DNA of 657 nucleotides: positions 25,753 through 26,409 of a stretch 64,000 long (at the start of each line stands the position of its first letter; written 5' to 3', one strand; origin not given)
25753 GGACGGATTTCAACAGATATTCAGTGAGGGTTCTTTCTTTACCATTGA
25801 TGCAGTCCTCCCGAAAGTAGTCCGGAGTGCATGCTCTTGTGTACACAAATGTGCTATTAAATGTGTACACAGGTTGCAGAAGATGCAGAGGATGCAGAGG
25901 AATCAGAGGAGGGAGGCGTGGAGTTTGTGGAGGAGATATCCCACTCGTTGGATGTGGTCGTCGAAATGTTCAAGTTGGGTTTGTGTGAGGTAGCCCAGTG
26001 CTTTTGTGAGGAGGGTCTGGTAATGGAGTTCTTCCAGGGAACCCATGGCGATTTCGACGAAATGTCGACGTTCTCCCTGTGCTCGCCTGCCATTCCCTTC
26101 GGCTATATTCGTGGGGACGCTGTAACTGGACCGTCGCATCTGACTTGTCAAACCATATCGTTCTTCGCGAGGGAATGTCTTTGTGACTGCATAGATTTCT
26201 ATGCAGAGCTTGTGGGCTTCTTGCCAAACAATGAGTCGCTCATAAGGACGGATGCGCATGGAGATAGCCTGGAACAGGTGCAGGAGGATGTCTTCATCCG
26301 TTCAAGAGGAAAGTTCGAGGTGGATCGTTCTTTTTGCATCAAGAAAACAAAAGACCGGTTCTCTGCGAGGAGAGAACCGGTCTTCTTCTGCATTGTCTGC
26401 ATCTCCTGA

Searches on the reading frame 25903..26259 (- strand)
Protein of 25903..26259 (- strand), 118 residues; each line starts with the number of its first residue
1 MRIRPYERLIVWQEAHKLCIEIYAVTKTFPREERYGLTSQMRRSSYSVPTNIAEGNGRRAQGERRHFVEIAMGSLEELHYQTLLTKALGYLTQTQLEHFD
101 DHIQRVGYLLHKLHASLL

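Call 57: search_protein_families(library=pfam, proteins=[window:25903-26259:-], max_evalue=0.1)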
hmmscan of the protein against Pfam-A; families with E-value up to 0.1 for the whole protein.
window:25903-26259:- (118 aa): 2 families
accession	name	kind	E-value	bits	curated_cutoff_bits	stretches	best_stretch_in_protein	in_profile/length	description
PF05635.17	23S_rRNA_IVP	-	5.5e-37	126.7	33.8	1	7-111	1-105/106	23S rRNA-intervening sequence protein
PF22296.2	bAvd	-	3.8e-10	40.7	40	1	9-114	1-104/107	bAvd-like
